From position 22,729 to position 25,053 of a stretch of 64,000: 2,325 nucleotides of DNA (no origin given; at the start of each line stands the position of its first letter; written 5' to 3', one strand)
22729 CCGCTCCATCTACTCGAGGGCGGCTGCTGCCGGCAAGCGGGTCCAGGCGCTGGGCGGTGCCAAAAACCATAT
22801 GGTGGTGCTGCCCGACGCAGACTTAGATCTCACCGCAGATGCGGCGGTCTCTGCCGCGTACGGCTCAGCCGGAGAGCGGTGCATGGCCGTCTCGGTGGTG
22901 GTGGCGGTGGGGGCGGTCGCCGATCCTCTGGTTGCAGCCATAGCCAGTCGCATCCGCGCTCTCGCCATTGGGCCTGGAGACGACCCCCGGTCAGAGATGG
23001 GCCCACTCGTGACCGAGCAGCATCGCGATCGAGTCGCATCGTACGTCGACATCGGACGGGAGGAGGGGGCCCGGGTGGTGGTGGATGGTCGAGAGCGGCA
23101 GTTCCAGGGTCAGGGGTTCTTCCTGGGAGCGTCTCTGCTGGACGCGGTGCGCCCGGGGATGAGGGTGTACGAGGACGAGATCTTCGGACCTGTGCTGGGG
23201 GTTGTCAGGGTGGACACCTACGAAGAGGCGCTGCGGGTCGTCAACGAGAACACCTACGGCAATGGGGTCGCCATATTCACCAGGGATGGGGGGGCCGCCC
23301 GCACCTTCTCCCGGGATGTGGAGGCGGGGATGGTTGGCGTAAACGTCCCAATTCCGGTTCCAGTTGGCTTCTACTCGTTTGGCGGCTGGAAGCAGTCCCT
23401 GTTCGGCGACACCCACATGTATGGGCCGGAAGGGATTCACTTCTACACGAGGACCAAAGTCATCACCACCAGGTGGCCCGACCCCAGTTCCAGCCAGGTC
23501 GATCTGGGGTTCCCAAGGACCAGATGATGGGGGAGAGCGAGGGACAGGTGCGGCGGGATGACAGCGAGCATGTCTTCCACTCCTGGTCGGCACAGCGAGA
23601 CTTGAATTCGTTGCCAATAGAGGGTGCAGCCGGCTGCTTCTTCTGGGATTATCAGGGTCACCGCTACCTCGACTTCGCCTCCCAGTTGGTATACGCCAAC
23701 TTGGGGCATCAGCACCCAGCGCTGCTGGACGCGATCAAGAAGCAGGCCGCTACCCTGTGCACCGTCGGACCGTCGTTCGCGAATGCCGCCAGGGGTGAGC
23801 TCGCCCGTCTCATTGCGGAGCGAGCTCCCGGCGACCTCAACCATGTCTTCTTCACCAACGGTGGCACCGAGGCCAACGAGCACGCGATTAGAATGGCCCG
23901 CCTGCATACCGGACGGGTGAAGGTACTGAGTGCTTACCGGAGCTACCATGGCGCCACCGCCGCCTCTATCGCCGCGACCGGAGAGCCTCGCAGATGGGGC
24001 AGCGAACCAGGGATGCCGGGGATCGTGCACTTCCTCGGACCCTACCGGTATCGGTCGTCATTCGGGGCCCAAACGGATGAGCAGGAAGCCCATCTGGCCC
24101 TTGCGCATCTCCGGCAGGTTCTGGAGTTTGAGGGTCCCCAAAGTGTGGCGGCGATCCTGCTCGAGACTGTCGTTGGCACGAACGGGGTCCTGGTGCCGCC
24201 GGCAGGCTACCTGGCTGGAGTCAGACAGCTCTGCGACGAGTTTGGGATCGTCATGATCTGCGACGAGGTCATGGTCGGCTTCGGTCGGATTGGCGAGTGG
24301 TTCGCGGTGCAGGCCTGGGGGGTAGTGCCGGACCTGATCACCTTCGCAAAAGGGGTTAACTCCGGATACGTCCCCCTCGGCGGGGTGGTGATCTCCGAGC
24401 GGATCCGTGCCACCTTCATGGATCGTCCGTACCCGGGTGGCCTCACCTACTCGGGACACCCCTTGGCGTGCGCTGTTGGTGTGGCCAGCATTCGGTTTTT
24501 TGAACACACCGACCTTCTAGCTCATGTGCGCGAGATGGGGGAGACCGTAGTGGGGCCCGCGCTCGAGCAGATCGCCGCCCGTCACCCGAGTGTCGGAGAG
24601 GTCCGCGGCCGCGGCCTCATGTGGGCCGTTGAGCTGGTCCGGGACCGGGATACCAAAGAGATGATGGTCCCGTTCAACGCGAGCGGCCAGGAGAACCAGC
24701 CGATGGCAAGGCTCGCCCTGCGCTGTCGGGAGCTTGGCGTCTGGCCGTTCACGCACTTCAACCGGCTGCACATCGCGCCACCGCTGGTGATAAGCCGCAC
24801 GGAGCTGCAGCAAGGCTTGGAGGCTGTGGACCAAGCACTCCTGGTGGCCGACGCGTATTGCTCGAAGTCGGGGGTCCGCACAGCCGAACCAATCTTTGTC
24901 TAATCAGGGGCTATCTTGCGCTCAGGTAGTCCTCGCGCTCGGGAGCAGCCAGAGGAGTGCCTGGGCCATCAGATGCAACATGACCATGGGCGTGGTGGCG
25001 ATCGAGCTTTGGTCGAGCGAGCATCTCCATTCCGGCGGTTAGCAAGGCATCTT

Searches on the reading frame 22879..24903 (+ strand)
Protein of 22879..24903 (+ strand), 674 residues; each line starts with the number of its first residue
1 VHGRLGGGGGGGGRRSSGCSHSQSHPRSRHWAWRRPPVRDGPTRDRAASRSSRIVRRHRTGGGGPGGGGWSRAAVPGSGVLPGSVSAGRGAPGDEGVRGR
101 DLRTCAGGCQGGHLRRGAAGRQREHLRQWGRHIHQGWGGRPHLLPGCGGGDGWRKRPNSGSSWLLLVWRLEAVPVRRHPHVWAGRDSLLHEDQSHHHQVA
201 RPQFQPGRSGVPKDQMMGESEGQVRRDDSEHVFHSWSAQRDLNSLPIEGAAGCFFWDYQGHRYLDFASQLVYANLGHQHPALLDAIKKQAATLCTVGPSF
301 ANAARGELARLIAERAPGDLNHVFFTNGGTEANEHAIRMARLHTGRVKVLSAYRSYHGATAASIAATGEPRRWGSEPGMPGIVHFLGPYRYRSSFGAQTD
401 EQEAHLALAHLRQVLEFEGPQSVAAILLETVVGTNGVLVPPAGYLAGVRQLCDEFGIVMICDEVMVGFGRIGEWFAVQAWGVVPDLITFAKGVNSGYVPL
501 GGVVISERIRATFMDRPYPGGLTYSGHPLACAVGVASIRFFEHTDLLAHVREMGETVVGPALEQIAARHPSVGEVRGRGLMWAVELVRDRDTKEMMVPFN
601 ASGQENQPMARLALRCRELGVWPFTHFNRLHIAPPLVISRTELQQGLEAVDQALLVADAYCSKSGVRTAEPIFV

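Call 34: search_protein_families(library=pfam, proteins=[window:22879-24903:+], max_evalue=0.001)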
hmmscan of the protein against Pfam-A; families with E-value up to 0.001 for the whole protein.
window:22879-24903:+ (674 aa): 1 family
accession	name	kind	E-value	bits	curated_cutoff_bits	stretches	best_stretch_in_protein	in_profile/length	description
PF00202.27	Aminotran_3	-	4.2e-88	296.2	30.5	1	244-654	10-403/403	Aminotransferase class-III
